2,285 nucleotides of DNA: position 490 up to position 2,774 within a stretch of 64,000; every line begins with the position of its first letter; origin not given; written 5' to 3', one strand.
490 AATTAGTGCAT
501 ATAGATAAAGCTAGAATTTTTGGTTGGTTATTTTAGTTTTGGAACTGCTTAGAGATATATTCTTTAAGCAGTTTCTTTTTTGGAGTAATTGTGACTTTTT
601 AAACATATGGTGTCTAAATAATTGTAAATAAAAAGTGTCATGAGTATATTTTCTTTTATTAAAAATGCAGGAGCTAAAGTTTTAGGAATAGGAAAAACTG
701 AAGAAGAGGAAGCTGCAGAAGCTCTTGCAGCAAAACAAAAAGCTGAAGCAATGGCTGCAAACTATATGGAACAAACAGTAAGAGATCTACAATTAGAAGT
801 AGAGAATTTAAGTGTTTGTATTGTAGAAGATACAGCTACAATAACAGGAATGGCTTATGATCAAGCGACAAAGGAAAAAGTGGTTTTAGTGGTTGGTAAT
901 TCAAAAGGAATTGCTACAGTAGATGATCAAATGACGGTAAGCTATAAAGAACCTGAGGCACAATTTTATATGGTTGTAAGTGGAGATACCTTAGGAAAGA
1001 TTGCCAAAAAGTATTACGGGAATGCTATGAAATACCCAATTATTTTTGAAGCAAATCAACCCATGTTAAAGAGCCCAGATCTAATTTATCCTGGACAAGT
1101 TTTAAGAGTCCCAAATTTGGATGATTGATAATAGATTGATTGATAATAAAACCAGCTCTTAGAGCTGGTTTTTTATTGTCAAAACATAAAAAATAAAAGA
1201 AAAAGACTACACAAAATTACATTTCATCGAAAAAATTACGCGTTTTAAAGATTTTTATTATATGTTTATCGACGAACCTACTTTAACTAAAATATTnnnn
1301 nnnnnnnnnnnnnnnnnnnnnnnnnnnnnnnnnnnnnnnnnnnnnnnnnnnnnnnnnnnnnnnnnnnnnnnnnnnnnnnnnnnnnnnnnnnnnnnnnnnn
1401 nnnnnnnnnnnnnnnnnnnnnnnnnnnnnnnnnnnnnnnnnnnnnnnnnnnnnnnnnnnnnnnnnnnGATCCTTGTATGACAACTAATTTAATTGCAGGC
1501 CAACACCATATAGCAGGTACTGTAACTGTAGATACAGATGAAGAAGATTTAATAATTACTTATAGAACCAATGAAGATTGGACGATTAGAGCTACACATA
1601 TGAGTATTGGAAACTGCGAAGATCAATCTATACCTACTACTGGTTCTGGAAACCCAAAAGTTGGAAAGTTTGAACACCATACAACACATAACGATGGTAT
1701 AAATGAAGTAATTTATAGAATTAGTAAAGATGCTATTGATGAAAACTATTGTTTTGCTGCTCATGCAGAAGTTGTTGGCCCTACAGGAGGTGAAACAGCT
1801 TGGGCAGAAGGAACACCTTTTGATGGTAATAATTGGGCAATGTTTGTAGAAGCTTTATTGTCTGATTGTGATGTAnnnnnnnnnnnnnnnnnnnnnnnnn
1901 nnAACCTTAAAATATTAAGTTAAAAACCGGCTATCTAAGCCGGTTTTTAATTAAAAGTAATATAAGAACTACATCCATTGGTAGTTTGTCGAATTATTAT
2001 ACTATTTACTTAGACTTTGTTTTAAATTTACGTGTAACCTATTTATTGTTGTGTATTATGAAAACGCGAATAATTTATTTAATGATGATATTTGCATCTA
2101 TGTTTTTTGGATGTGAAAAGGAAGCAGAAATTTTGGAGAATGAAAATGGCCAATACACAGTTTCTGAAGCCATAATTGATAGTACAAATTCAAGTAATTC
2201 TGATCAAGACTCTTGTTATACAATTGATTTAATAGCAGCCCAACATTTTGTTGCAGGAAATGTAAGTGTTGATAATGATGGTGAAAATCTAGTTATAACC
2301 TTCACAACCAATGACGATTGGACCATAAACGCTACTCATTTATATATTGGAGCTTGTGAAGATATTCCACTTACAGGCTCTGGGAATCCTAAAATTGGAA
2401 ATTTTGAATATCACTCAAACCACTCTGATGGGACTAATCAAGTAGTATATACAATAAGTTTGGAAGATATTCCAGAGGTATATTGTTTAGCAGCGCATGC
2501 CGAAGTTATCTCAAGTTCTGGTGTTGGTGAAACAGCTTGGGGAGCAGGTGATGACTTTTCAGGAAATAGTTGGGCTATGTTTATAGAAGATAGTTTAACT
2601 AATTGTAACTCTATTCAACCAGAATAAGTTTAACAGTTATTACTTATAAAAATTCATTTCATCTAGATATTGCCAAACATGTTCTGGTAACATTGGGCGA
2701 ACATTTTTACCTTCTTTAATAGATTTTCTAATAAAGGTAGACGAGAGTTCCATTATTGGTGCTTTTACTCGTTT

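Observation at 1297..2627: Tandem pair of paralogous Cys-containing lipoproteins of an unrecognised family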

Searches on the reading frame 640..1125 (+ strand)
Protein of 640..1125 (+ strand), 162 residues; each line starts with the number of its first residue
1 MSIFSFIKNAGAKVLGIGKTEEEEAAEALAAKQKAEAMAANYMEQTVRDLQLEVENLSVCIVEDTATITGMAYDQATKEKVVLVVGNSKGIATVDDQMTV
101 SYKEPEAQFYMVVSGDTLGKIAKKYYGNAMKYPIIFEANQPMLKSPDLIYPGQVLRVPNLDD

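Call 80: search_protein_families(library=pfam, proteins=[window:640-1125:+], max_evalue=0.001)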
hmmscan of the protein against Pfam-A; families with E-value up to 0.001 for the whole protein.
window:640-1125:+ (162 aa): 2 families
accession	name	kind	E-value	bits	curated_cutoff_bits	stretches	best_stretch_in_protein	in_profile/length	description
PF01476.26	LysM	-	1.6e-11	44.4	20.9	1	110-158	1-43/43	LysM domain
PF04972.22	BON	-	0.00033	21.3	27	1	47-101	14-68/69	BON domain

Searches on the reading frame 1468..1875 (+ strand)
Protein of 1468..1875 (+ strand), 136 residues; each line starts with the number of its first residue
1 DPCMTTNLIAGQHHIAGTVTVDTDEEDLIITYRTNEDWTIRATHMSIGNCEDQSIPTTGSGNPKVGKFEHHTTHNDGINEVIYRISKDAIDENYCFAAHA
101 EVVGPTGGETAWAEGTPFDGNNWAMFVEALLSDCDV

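Call 49: search_solved_structures(query=A2, max_evalue=10)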
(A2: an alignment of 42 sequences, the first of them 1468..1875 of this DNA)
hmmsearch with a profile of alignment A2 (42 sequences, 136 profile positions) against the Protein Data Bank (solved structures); distinct sequences matched with E-value up to 10: 1.
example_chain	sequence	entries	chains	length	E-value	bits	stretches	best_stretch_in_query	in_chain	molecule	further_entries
6n8m_Y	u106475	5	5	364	0.18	15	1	33-67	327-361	Tyrosine-protein phosphatase YVH1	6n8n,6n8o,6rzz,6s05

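Call 50: find_homologous_proteins(query=A2, max_evalue=0.001)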
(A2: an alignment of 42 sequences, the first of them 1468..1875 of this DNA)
Query A2 (42 sequences) (136 aa, profile of the alignment): 760 proteins with E <= 0.001 among 1317 candidates; the best 120 are listed.
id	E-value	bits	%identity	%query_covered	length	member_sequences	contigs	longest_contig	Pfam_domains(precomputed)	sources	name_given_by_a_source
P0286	3.4e-62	226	29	99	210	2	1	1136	-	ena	-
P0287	7.6e-51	190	42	95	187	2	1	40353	-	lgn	-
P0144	7.9e-50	186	47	97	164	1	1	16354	-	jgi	jgi:hypothetical protein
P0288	1.1e-48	183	44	96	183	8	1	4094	-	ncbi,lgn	-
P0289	1.8e-48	182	51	100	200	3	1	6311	-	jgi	jgi:hypothetical protein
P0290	1.9e-48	182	37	98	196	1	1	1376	-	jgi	jgi:hypothetical protein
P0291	3.3e-48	181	43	89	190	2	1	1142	-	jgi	-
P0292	3.5e-48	181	50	99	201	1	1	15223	-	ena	-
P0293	3.8e-48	181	44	97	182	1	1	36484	-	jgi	-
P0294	4.7e-48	180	47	89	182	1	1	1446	-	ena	-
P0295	5.8e-48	180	43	99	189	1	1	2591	-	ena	-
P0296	8.8e-48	180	43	89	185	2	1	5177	-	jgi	-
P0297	1.4e-47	179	42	99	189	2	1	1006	-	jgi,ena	-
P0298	2.6e-47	178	42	96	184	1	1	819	-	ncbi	-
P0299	3.3e-47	178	44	97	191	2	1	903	-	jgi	-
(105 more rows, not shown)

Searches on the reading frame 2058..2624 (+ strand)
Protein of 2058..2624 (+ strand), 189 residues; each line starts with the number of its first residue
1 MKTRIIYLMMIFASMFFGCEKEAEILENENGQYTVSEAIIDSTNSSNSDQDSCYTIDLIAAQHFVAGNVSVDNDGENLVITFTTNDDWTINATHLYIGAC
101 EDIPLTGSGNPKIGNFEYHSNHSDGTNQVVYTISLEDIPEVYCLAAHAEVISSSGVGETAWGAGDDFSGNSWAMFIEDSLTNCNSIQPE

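Call 6: search_protein_families(library=pfam, proteins=[window:2058-2624:+], max_evalue=10)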
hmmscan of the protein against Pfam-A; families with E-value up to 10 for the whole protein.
window:2058-2624:+ (189 aa): 0 families

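Call 7: search_protein_families(library=ncbifam, proteins=[window:2058-2624:+], max_evalue=10)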
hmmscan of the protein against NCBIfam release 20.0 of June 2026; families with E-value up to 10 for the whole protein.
window:2058-2624:+ (189 aa): 1 family
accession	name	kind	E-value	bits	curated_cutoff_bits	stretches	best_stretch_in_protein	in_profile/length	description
NF053772.1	BSAP5b_fam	equivalog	0.029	13.7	380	1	1-54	1-54/418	BSAP5b family pore-forming toxin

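Call 45: list_cluster_members(proteins=[P0001, window:2058-2624:+, P0019, P0034, P0053, P0067, P0085, P0048, P0062, P0119])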
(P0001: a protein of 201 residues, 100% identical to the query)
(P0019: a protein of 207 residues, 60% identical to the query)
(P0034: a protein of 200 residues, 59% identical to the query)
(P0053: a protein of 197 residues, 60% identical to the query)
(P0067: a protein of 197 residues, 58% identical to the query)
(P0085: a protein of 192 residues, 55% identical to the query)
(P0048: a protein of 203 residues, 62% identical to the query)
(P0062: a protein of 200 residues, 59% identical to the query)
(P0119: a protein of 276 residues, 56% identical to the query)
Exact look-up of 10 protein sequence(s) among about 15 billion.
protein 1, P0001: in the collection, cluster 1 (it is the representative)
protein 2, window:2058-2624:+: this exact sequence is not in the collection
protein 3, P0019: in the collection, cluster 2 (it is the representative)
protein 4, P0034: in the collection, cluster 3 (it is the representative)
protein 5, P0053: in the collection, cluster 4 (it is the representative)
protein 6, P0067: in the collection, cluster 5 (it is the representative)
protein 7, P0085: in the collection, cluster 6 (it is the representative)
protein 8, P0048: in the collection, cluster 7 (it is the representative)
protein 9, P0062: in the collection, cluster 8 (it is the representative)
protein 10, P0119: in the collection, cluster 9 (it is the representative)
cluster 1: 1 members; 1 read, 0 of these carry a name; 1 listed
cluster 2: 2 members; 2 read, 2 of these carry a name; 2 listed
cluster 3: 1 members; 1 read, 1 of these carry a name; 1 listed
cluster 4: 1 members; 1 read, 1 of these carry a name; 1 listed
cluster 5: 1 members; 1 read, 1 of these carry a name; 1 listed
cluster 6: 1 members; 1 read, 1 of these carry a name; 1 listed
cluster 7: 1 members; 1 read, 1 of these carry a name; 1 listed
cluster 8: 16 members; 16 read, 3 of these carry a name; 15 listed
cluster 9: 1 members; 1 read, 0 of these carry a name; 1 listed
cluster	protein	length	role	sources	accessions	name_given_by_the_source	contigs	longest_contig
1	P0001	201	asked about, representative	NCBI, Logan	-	-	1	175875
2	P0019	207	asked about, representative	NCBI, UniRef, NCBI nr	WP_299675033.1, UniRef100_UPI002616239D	hypothetical protein [uncultured Dokdonia sp.] | hypothetical protein n=1 Tax=uncultured Dokdonia sp. TaxID=575653 RepID=UPI002616239D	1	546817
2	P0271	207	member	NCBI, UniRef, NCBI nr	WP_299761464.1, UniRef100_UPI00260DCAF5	hypothetical protein [uncultured Dokdonia sp.] | hypothetical protein n=1 Tax=uncultured Dokdonia sp. TaxID=575653 RepID=UPI00260DCAF5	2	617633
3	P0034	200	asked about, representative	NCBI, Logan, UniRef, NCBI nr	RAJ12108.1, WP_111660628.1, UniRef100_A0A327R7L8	hypothetical protein [Olleya aquimaris] | Uncharacterized protein n=1 Tax=Olleya aquimaris TaxID=639310 RepID=A0A327R7L8_9FLAO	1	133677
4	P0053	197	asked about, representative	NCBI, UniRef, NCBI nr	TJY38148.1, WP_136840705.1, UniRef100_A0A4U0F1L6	hypothetical protein [Pontimicrobium aquaticum] | Uncharacterized protein n=1 Tax=Pontimicrobium aquaticum TaxID=2565367 ...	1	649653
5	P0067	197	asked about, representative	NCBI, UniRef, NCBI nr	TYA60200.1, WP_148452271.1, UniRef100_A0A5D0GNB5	hypothetical protein [Formosa maritima] | Uncharacterized protein n=1 Tax=Formosa maritima TaxID=2592046 RepID=A0A5D0GNB5_9FLAO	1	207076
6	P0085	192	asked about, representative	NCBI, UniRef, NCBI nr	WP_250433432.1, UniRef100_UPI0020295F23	hypothetical protein [Hanstruepera flava] | hypothetical protein n=1 Tax=Hanstruepera flava TaxID=2930218 RepID=UPI0020295F23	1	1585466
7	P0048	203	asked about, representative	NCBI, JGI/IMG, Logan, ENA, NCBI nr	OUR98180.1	hypothetical protein A9Q86_14080 [Flavobacteriales bacterium 33_180_T64]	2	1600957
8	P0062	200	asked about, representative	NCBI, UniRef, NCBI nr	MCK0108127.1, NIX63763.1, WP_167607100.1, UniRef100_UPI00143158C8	hypothetical protein MWU58_02350 [Flavobacteriaceae bacterium S0825] | hypothetical protein n=1 Tax=Gaetbulibacter sp. S0825 TaxID=2720084 RepID=UPI00143158C8 | hypothetical protein [Gaetbulibacter sp. S0825]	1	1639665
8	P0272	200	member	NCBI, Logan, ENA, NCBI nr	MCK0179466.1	hypothetical protein MWU50_09210 [Flavobacteriaceae bacterium S0862] | hypothetical protein [Flavobacteriaceae bacterium S0862]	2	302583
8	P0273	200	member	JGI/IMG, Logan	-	hypothetical protein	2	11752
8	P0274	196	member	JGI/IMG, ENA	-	-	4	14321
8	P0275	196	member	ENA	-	-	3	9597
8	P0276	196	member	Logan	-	-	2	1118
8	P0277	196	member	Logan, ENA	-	-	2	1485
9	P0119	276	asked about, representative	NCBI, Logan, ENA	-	-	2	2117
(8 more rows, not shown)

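Call 87: predict_structure(alignment_id=A4)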
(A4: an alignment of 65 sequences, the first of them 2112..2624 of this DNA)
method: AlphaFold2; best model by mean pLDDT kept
length: 171 residues; sequences in the alignment: 65
mean_pLDDT: 90.0   pTM: 0.85
mean pLDDT of the five models: 90.0, 88.8, 88.6, 88.4, 85.8
residues with pLDDT >= 90: 132; 70-90: 23; 50-70: 14; < 50: 2
segments of 3 or more residues with pLDDT < 50: none
pLDDT, mean of each block of 10 residues (from residue 1): 67 88 70 84 95 95 96 98 96 94 96 96 97 97 97 94 76 47
secondary structure, 60 per line:
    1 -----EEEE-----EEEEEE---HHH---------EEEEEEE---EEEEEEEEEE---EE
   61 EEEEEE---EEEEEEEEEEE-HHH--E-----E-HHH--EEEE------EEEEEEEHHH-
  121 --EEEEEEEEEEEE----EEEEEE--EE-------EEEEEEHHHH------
elements in order: E6-9 E15-20 E36-42 E46-55 E59-66 E70-80 E100-103 E110-116 E123-134 E139-144 E156-161 H162-165
